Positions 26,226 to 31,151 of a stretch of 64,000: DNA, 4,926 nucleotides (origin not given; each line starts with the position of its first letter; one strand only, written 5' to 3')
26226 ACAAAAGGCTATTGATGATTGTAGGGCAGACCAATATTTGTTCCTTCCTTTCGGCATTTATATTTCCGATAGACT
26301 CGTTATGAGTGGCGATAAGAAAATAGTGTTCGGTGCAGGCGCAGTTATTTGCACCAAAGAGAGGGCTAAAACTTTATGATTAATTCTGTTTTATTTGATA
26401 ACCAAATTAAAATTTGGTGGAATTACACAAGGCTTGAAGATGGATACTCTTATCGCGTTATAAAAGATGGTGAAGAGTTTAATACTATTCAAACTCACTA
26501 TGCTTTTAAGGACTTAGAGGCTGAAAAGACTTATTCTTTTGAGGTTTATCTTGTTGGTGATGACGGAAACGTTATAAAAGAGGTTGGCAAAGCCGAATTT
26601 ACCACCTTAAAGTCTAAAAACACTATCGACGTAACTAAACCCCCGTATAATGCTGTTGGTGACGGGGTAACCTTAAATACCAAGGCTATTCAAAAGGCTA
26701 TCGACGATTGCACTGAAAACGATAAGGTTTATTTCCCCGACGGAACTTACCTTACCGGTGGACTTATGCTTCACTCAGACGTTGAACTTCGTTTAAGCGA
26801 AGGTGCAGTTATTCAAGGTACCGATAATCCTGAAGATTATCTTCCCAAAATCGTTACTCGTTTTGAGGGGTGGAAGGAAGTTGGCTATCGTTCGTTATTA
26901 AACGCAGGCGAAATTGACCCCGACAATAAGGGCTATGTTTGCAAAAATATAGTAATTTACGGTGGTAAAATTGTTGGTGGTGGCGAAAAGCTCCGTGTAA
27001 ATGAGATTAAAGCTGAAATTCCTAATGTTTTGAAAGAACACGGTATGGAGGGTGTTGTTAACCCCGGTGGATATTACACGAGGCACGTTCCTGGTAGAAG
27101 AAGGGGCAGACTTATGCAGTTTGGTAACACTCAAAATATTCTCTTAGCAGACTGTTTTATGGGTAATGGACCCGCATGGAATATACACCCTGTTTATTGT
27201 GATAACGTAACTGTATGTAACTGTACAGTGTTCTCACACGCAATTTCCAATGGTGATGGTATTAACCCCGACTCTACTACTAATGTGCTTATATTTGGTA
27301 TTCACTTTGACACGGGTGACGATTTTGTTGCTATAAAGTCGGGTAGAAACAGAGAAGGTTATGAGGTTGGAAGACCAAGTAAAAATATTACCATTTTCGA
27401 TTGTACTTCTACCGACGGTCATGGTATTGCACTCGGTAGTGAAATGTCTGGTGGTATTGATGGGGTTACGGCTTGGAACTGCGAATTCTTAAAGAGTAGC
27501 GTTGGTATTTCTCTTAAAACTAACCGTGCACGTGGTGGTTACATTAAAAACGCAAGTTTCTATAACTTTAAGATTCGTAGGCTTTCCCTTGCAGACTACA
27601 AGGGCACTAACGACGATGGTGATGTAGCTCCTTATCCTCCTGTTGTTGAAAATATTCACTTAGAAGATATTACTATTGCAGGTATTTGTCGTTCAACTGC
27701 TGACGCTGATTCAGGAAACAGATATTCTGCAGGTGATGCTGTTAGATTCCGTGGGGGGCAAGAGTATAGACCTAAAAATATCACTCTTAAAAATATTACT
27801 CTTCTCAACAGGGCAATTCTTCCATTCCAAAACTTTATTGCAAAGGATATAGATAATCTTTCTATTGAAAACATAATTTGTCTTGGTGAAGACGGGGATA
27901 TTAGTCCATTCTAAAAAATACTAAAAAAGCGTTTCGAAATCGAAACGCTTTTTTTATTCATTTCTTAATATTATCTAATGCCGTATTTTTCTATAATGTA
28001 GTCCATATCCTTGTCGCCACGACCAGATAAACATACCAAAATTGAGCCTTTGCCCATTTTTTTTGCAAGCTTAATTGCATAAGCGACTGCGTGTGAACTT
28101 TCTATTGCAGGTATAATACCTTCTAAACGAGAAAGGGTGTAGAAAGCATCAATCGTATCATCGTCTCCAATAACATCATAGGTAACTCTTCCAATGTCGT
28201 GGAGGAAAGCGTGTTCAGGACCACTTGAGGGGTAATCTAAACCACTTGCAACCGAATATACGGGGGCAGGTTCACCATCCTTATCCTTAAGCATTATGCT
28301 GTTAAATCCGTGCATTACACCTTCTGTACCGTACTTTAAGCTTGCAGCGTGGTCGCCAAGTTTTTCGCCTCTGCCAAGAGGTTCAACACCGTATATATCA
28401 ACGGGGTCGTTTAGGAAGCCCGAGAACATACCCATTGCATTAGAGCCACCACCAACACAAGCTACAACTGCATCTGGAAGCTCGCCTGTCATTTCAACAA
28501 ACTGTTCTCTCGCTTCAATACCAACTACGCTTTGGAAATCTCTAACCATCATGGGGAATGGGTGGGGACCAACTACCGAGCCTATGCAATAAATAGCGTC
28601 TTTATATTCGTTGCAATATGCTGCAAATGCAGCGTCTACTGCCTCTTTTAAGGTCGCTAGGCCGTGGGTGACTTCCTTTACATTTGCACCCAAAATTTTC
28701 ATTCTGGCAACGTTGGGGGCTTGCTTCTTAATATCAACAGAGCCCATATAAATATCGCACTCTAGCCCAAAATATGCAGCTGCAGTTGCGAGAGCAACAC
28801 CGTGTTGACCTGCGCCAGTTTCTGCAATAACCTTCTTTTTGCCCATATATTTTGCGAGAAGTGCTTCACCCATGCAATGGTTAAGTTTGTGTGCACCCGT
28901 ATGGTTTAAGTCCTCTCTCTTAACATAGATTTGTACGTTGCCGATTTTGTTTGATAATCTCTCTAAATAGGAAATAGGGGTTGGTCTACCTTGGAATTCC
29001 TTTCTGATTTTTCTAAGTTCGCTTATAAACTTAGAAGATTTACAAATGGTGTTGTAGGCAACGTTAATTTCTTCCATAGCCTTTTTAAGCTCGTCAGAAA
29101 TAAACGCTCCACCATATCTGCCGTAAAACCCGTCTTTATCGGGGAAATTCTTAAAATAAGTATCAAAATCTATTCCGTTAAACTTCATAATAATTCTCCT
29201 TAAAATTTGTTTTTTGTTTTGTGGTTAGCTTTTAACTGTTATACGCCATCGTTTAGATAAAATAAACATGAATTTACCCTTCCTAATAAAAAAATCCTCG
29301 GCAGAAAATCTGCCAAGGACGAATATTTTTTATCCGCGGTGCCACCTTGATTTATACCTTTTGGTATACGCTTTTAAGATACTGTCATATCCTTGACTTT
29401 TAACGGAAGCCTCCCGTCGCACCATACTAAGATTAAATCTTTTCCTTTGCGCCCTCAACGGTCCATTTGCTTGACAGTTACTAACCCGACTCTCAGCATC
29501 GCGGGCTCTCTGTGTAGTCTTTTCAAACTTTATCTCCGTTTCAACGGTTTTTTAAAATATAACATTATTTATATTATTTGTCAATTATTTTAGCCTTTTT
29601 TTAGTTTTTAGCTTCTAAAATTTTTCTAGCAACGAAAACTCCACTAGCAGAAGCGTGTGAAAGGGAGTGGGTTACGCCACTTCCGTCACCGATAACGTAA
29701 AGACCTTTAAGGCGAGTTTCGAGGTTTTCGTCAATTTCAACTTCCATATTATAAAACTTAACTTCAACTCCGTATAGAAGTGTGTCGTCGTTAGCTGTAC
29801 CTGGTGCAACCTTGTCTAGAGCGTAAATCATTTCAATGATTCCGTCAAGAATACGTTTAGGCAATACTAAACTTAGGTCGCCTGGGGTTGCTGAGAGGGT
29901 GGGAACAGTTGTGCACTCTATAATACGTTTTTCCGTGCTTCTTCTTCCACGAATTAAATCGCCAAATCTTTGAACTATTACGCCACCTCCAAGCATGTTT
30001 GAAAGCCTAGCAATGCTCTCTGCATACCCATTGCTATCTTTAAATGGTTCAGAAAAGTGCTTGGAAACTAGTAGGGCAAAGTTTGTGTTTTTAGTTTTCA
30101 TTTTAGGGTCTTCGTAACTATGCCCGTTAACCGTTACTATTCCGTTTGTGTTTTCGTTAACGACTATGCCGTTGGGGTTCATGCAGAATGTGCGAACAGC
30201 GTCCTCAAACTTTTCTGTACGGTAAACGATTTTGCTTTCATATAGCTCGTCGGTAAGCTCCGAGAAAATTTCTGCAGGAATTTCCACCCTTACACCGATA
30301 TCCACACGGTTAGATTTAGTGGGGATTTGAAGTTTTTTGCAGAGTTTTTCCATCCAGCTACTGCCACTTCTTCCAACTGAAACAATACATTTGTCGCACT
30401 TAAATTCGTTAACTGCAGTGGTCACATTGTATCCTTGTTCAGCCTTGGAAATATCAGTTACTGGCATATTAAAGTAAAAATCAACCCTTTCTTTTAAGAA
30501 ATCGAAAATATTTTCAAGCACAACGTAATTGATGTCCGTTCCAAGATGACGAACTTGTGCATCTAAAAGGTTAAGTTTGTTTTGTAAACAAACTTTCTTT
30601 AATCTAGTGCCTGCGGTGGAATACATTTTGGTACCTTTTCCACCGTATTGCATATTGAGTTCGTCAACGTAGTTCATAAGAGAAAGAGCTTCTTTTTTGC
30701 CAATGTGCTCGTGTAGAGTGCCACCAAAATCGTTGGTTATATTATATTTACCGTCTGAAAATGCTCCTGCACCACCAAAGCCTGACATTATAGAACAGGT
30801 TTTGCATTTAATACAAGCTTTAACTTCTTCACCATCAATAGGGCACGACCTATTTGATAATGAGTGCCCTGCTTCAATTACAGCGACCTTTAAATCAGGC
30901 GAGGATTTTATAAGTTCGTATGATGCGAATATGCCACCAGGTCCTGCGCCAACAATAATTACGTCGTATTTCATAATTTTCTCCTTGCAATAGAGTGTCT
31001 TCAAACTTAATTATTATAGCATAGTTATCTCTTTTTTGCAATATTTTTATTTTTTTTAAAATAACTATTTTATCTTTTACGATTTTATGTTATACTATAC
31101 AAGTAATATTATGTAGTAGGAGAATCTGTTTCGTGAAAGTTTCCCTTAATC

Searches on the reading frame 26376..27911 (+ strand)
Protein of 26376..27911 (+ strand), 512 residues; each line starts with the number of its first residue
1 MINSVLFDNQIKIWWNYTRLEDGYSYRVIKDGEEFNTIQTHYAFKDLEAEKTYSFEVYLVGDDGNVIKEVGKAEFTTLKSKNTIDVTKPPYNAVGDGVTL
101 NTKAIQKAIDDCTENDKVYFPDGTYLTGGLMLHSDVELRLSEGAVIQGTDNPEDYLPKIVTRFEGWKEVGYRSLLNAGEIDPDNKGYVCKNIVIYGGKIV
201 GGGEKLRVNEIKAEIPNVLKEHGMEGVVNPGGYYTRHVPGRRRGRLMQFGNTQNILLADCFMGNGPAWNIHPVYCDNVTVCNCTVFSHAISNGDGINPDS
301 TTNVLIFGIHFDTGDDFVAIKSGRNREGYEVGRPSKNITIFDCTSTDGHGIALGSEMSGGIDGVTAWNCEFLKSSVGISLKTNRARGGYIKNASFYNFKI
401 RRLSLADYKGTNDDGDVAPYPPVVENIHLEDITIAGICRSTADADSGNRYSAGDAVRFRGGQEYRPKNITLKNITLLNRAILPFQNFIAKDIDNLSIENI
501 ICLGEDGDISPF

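Call 29: search_protein_families(library=pfam, proteins=[window:26376-27911:+], max_evalue=0.00001)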
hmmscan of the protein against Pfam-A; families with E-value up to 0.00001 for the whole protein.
window:26376-27911:+ (512 aa): 2 families
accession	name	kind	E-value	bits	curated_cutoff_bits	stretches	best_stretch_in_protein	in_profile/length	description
PF00295.23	Glyco_hydro_28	-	4.6e-20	72.4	22.9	1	239-476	86-306/324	Glycosyl hydrolases family 28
PF12708.12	Pect-lyase_RHGA_epim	-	5e-11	43.2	27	1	91-134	7-54/213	Rhamnogalacturonase A/epimerase, pectate lyase-like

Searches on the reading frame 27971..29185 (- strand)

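Call 39: search_protein_families(library=pfam, proteins=[window:27971-29185:-], max_evalue=0.001)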
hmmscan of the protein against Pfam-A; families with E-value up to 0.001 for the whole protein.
window:27971-29185:- (404 aa): 1 family
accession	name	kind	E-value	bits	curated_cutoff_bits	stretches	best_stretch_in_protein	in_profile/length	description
PF00291.31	PALP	-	2e-39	136.1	35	1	65-388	4-295/295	Pyridoxal-phosphate dependent enzyme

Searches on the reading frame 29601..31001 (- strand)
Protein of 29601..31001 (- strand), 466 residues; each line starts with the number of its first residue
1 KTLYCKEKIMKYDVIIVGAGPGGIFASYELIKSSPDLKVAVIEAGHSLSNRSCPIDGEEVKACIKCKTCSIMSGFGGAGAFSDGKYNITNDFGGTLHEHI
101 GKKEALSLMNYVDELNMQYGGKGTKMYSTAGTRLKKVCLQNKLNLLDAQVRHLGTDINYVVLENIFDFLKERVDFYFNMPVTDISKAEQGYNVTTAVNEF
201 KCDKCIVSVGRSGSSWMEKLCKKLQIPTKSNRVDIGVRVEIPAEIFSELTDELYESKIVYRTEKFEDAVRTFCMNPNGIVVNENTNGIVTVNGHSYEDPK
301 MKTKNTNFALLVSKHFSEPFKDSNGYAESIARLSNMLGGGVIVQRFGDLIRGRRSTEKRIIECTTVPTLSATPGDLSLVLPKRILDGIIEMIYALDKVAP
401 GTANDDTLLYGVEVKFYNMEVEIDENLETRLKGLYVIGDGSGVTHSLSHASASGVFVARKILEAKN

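Call 39: search_protein_families(library=pfam, proteins=[window:29601-31001:-], max_evalue=0.001)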
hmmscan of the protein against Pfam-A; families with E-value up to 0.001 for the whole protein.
window:29601-31001:- (466 aa): 9 families
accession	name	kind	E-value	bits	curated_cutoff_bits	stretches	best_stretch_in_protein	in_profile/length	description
PF21688.3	FAD-depend_C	-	5.7e-14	53.2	27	1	257-414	35-195/197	FAD-dependent protein, C-terminal domain-like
PF07992.20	Pyr_redox_2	-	5.8e-13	49.3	26.1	1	12-55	1-42/291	Pyridine nucleotide-disulphide oxidoreductase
PF01946.23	Thi4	-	5.2e-08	32.9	26.2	1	8-45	14-50/235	Thi4 family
PF13738.12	Pyr_redox_3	-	3.6e-06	26.9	30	0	175-211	98-134/305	Pyridine nucleotide-disulphide oxidoreductase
PF03486.20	HI0933_like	-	3.7e-06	27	50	0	13-49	2-36/244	HI0933-like protein Rossmann domain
PF01266.30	DAO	-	6.8e-06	26.3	27.9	0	13-48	1-34/353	FAD dependent oxidoreductase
PF00890.30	FAD_binding_2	-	0.00012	21.9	20.4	0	13-47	1-33/414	FAD binding domain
PF13450.12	NAD_binding_8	-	0.00036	21.2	21.9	0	16-49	1-32/68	NAD(P)-binding Rossmann-like domain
PF05834.18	Lycopene_cycl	-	0.00054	19.6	23.4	1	13-48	1-36/380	Lycopene cyclase protein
